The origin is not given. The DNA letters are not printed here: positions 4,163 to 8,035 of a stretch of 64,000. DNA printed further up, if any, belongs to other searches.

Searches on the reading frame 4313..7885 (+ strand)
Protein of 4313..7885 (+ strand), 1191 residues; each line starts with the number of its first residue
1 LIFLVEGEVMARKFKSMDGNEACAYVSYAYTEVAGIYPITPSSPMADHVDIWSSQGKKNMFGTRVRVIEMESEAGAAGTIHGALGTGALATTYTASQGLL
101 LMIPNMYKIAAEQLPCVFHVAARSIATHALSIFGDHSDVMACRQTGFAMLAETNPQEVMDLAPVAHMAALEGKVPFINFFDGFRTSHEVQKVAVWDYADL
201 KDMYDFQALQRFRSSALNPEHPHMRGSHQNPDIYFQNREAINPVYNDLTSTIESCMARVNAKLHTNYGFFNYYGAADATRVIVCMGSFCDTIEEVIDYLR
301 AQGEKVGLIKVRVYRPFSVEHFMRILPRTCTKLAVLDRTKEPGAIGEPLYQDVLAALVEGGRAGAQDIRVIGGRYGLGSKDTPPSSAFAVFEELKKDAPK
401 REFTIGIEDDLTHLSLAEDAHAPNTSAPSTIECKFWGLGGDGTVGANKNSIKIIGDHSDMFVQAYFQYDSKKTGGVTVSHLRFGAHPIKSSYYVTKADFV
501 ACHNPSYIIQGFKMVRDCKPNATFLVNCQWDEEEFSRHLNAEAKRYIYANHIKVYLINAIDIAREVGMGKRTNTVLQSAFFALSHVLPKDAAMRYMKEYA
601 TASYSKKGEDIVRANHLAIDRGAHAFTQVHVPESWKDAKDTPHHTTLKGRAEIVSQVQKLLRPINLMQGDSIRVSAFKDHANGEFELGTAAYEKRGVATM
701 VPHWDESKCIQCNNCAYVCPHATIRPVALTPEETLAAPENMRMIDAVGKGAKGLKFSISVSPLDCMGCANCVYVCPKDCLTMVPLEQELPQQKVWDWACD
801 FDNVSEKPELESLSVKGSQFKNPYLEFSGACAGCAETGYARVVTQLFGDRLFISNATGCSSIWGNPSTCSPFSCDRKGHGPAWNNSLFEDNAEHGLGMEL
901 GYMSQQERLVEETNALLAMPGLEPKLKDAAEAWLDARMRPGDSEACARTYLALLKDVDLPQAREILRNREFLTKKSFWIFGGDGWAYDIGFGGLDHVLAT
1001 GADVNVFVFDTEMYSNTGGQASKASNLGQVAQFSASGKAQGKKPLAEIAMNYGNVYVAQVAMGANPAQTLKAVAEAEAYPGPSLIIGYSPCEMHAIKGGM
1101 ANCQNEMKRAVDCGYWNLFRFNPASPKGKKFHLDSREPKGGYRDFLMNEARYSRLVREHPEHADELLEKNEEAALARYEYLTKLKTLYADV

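Call 32: search_protein_families(library=ncbifam, proteins=[window:4313-7885:+], max_evalue=1e-10)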
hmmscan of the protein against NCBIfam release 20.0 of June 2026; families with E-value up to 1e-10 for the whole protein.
window:4313-7885:+ (1191 aa): 14 families
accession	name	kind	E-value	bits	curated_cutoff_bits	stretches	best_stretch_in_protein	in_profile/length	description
TIGR02176.1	pyruv_ox_red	equivalog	0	1626.6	911.35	1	14-1184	1-1165/1167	pyruvate:ferredoxin (flavodoxin) oxidoreductase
NF040682.1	PorA_Arch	equivalog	7.4e-58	196.3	550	1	14-398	3-375/387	pyruvate synthase subunit PorA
NF007201.0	PRK09622.1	equivalog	7e-49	166.8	590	1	14-405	10-389/405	2-oxoacid:ferredoxin oxidoreductase subunit alpha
NF006233.0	PRK08367.1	equivalog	1.4e-43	149.3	625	1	16-361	6-343/394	pyruvate ferredoxin oxidoreductase subunit alpha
NF045764.1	PhenlGlyoxDHPadG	equivalog_domain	9.8e-36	123.1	700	1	17-374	5-362/398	NADH-dependent phenylglyoxylate dehydrogenase subunit alpha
NF006232.0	PRK08366.1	equivalog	1.9e-32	112.4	646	1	15-355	8-339/394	2-ketoisovalerate ferredoxin oxidoreductase subunit alpha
NF008819.1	PRK11865.1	equivalog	1.2e-21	77.2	405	1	976-1168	93-290/300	pyruvate synthase subunit PorB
NF045791.1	OxalOxredalpha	equivalog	2e-21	76.5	500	1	27-393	18-374/395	oxalate oxidoreductase subunit alpha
TIGR03710.1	OAFO_sf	subfamily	3.4e-21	75.5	482.75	1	16-328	195-513/561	2-oxoacid:acceptor oxidoreductase subunit alpha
NF006412.0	PRK08659.1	equivalog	3.3e-18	66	411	1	13-328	4-325/378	2-oxoacid:acceptor oxidoreductase subunit alpha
NF008818.0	PRK11864.1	subfamily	3.5e-18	65.8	405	1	979-1170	97-288/300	3-methyl-2-oxobutanoate dehydrogenase subunit beta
NF045792.1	OxalOxredbeta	equivalog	1.3e-15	57.3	590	1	979-1169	106-298/311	oxalate oxidoreductase subunit beta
TIGR02175.1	PorC_KorC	subfamily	1.4e-14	54.2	81.1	1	431-612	2-168/177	2-oxoacid:acceptor oxidoreductase, gamma subunit, pyruvate/2-ketoisovalerate family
NF005507.0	PRK07119.1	subfamily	1e-13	50.9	399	0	17-123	7-107/352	3-methyl-2-oxobutanoate dehydrogenase subunit VorB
